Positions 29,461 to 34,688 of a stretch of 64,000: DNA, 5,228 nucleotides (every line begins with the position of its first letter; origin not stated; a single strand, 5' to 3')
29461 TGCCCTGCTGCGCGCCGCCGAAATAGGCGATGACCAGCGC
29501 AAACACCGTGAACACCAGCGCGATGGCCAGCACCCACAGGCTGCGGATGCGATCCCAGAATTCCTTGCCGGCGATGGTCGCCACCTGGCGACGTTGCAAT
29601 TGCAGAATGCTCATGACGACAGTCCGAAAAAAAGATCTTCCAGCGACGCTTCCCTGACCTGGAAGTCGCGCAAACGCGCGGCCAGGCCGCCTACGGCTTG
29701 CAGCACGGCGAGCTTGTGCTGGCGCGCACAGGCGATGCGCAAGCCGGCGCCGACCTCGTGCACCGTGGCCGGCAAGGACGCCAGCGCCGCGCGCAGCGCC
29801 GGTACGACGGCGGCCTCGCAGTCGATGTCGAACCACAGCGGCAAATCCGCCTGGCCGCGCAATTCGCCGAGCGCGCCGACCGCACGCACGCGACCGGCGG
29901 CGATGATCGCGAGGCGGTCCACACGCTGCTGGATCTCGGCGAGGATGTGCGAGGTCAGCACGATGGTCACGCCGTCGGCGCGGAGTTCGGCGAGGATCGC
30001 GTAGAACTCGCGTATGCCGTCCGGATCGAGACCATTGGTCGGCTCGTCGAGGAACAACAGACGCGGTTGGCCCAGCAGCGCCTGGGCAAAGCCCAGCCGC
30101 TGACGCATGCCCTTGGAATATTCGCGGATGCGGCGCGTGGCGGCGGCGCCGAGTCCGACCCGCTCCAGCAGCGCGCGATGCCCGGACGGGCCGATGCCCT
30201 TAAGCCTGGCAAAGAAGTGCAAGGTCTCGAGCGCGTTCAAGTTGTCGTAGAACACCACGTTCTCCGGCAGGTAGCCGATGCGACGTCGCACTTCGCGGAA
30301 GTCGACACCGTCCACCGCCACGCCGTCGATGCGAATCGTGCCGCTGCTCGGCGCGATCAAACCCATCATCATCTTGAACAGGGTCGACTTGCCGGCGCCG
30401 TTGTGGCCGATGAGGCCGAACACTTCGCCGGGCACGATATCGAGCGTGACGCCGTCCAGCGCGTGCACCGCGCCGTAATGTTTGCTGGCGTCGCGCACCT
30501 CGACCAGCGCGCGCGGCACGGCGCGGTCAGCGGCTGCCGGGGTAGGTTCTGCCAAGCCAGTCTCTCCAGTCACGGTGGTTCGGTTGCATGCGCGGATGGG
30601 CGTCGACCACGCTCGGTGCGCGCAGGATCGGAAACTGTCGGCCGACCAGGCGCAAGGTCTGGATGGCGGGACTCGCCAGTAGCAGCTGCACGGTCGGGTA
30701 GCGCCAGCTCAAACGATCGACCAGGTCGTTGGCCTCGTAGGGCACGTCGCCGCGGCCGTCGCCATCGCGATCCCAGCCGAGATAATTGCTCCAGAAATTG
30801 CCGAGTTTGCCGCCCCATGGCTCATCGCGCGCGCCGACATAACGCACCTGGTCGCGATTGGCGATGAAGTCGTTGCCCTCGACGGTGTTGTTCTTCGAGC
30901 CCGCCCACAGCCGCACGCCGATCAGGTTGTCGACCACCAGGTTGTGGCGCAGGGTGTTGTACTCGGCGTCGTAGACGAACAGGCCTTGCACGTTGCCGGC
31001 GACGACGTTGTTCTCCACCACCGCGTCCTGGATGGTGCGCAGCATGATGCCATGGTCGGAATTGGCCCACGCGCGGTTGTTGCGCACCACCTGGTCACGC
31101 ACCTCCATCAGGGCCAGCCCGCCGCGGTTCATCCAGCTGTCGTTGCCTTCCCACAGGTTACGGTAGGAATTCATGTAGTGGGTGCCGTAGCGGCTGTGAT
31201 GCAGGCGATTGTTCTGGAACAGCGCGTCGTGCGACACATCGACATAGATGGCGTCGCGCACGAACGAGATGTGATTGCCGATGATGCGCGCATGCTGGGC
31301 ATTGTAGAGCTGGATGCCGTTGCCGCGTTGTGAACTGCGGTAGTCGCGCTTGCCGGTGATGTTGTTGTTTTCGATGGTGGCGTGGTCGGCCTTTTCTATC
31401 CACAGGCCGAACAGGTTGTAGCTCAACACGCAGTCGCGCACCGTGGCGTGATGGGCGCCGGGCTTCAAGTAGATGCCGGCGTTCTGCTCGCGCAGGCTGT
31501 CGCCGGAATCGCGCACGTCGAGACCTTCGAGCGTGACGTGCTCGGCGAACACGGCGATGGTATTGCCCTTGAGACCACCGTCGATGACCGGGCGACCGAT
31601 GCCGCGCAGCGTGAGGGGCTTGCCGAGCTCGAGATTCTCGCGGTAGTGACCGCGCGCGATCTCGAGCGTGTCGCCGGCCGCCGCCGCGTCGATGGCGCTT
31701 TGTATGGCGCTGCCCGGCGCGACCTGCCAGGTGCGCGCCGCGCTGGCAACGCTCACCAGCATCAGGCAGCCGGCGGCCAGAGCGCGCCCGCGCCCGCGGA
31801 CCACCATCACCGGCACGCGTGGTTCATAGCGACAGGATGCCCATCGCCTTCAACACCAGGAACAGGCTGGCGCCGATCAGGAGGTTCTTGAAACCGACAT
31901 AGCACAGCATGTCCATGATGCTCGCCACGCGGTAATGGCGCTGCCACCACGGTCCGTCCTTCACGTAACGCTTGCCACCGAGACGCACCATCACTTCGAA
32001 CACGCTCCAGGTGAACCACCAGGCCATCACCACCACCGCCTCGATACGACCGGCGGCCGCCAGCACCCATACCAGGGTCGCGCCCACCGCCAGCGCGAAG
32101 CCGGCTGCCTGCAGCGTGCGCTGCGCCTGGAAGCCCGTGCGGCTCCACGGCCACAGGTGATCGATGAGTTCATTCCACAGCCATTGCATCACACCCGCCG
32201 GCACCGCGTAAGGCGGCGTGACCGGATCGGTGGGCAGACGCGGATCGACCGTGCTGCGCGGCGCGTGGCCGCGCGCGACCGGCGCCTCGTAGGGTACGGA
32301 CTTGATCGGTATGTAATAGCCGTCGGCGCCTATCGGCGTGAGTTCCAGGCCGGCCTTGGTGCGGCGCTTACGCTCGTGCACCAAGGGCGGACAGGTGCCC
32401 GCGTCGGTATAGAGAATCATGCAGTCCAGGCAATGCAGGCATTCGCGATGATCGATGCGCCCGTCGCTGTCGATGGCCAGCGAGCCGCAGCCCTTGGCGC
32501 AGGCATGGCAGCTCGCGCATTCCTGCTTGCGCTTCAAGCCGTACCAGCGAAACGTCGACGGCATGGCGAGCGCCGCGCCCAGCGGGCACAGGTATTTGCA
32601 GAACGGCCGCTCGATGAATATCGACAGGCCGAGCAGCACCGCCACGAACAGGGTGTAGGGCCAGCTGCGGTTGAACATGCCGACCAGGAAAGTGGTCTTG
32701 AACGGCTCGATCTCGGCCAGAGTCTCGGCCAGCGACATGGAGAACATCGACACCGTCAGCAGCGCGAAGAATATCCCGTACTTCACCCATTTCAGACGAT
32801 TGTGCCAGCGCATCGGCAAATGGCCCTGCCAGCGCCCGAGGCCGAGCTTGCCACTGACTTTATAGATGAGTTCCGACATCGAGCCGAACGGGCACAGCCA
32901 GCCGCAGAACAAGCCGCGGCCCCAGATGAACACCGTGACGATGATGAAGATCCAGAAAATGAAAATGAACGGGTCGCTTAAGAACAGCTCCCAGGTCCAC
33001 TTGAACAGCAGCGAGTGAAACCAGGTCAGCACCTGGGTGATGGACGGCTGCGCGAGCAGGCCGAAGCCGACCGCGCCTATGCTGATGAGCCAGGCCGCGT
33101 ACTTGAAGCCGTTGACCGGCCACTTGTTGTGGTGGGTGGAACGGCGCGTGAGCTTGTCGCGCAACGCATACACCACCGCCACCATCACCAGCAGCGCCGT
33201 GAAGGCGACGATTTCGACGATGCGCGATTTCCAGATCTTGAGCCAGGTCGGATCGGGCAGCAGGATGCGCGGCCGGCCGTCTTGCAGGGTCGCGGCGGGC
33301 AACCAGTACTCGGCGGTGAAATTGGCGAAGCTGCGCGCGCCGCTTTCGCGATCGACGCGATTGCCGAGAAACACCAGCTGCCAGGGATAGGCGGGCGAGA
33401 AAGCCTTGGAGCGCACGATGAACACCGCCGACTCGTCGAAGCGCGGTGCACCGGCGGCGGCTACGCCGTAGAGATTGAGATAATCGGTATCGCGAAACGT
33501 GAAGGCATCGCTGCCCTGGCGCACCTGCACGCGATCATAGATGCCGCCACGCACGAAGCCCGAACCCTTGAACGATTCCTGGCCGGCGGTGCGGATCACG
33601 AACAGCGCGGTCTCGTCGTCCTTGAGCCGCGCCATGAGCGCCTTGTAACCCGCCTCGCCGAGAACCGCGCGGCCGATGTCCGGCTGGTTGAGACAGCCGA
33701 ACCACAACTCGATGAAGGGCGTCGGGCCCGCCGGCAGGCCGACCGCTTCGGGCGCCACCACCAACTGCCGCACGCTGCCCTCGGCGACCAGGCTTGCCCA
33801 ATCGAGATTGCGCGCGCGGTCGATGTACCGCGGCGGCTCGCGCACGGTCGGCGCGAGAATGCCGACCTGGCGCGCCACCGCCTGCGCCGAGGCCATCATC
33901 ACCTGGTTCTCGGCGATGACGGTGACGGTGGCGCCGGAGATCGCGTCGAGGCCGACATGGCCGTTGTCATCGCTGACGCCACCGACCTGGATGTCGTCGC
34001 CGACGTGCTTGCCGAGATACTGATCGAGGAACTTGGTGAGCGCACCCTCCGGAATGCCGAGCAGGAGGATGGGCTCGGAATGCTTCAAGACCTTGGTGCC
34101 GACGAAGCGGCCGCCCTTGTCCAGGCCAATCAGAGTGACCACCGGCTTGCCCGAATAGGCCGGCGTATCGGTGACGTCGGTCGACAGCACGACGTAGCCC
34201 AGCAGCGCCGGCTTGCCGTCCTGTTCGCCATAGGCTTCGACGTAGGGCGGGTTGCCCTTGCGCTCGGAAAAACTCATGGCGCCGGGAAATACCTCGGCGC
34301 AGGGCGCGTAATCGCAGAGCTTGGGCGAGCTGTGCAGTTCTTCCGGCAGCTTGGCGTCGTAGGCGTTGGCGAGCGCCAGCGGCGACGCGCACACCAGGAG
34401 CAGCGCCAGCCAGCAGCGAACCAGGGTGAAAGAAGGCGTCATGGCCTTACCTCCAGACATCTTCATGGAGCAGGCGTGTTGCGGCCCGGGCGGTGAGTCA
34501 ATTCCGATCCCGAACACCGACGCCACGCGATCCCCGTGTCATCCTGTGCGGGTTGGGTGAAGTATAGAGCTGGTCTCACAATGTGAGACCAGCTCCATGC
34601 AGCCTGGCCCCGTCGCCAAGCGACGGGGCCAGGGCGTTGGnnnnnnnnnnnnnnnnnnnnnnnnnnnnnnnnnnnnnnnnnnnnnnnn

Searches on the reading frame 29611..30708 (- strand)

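Call 11: search_protein_families(library=pfam, proteins=[window:29611-30708:-], max_evalue=0.001)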
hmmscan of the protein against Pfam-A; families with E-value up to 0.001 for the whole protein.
window:29611-30708:- (365 aa): 3 families
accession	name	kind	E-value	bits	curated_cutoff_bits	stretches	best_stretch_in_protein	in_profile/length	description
PF00005.33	ABC_tran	-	1.4e-32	113.6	25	1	84-225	1-137/137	ABC transporter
PF13304.12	AAA_21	-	1.8e-15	58.3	27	1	184-256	225-300/304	AAA domain, putative AbiEii toxin, Type IV TA system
PF13555.12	AAA_29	-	0.00048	20.3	27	0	83-122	11-50/61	P-loop containing region of AAA domain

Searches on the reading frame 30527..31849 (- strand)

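Call 11: search_protein_families(library=pfam, proteins=[window:30527-31849:-], max_evalue=0.001)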
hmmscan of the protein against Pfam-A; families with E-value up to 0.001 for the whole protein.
window:30527-31849:- (440 aa): 3 families
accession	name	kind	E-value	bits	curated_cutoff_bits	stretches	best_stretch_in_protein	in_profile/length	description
PF05048.19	NosD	-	9.6e-57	192.3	23.6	2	161-358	2-212/212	Periplasmic copper-binding protein (NosD)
PF13229.12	Beta_helix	-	1.8e-35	122.3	25.9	2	177-328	1-158/158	Right handed beta helix region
PF07602.17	DUF1565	-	1.5e-07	31.5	20.3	0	43-222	12-201/257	Protein of unknown function (DUF1565)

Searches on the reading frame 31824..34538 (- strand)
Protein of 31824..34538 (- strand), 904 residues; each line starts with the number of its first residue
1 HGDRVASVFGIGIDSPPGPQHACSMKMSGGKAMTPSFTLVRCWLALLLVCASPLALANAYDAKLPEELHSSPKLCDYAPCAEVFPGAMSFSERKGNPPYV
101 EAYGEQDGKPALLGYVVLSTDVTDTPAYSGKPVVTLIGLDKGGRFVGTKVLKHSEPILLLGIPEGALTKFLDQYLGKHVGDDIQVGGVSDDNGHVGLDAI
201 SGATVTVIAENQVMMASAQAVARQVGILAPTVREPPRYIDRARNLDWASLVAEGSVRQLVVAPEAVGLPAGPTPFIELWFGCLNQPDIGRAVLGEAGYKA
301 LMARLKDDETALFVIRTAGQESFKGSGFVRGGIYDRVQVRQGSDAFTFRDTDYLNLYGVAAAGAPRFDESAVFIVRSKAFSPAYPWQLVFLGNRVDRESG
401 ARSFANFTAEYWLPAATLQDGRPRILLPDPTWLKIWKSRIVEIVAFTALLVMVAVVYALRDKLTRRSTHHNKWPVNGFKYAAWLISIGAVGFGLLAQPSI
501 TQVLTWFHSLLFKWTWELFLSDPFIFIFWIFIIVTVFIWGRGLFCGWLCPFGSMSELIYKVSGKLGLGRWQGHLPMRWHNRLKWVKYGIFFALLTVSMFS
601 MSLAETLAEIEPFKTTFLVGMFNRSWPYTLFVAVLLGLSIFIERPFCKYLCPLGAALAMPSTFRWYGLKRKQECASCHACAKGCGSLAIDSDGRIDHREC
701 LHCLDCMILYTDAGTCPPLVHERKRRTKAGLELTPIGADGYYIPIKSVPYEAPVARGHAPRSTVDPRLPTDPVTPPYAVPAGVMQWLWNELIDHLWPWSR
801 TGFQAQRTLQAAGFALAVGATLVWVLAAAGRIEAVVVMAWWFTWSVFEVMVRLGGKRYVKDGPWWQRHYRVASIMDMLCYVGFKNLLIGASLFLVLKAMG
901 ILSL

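Call 11: search_protein_families(library=pfam, proteins=[window:31824-34538:-], max_evalue=0.001)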
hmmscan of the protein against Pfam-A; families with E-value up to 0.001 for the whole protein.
window:31824-34538:- (904 aa): 2 families
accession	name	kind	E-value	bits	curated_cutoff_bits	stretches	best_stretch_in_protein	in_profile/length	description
PF12801.12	Fer4_5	-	2.9e-17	62.8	22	2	522-567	2-47/48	4Fe-4S binding domain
PF04205.19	FMN_bind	-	0.0003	21.8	22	1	131-209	4-67/77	FMN-binding domain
